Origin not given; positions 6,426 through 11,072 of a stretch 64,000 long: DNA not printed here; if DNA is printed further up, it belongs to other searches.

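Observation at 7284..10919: Exact tandem triplication of a ~404-aa TolB-N-like plus TPR-like sensor module inside a 1448-aa adenylate cyclase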

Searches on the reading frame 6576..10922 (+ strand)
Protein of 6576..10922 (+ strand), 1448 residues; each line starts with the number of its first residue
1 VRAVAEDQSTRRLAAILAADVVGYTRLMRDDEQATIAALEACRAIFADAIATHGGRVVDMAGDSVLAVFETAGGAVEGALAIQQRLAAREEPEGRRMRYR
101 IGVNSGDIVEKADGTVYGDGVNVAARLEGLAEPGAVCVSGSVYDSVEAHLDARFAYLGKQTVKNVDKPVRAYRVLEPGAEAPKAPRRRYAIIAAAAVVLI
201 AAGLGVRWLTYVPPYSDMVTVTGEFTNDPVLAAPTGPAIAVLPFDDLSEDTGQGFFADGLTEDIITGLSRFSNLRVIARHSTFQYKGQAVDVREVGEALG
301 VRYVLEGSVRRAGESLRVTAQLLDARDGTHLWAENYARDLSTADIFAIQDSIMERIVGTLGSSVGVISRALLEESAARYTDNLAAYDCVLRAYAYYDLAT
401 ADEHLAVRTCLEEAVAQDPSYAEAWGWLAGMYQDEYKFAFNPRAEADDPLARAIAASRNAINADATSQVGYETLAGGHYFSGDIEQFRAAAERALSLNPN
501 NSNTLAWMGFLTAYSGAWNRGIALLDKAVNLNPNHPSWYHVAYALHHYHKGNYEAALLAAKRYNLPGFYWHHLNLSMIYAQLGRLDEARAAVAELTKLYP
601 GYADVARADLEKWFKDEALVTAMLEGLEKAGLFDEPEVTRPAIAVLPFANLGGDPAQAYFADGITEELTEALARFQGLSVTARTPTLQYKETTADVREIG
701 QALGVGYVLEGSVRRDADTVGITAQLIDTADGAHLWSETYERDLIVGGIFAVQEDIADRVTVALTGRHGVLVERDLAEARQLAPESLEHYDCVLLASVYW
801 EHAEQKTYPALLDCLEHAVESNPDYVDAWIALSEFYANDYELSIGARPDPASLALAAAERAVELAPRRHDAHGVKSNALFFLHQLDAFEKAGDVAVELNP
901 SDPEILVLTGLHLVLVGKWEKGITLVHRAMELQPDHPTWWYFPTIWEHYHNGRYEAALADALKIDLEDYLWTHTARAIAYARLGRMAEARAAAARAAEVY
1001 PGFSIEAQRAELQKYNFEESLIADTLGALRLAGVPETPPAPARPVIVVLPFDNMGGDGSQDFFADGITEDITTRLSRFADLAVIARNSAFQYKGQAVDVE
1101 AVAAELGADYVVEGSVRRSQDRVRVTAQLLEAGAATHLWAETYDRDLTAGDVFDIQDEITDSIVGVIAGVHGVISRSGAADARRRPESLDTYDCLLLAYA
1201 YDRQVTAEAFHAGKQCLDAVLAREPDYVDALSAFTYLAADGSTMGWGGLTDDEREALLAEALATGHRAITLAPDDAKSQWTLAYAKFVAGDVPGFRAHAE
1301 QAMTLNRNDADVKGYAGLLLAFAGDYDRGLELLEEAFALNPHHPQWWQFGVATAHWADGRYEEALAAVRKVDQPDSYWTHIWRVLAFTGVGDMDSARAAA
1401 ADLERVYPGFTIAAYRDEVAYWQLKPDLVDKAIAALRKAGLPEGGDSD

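Call 4: search_protein_families(library=pfam, proteins=[window:6576-10922:+], max_evalue=1)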
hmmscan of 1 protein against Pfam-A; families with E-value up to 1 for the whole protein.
window:6576-10922:+ (1448 aa): 18 families
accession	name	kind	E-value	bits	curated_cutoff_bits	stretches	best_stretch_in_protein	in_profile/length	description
PF14559.12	TPR_19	-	2.8e-19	69.6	25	3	1323-1373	4-53/68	Tetratricopeptide repeat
PF13428.12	TPR_14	-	1.9e-16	59.4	23.5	4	1316-1348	7-39/44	Tetratricopeptide repeat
PF07719.23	TPR_2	-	3.7e-16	58.3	27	3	572-601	4-33/34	Tetratricopeptide repeat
PF00211.25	Guanylate_cyc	-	1.4e-11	44.8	21.9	1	15-164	10-172/183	Adenylate and Guanylate cyclase catalytic domain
PF04052.18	TolB_N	-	1.3e-10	41.8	22.4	3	1045-1132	14-100/106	TolB amino-terminal domain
PF13432.12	TPR_16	-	3e-10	40.8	32.7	2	1317-1373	4-59/65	Tetratricopeptide repeat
PF13431.12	TPR_17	-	1e-09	38.3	24.4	2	814-839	1-26/34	Tetratricopeptide repeat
PF13181.12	TPR_8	-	1.2e-08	34.9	25.7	1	573-600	5-32/34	Tetratricopeptide repeat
PF13424.12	TPR_12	-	8.5e-08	32.7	30.1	2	1316-1370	9-70/77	Tetratricopeptide repeat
PF17680.6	FlgO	-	2.6e-07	31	22.6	1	642-733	19-116/130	FlgO protein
PF12895.13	ANAPC3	-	4.8e-07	30.4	27.2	1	490-558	11-77/82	Anaphase-promoting complex, cyclosome, subunit 3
PF23914.1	TPR_CcmH_CycH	-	5e-06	26.9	42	1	478-557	60-141/158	Cytochrome c-type biogenesis protein H TPR domain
PF13414.12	TPR_11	-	0.00024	21.1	26.8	0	409-429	15-35/42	TPR repeat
PF00515.34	TPR_1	-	0.00035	20.7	27.8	0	973-1002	4-33/34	Tetratricopeptide repeat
PF13036.11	LpoB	-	0.0015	18.8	22.3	0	694-740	91-145/147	Peptidoglycan-synthase activator LpoB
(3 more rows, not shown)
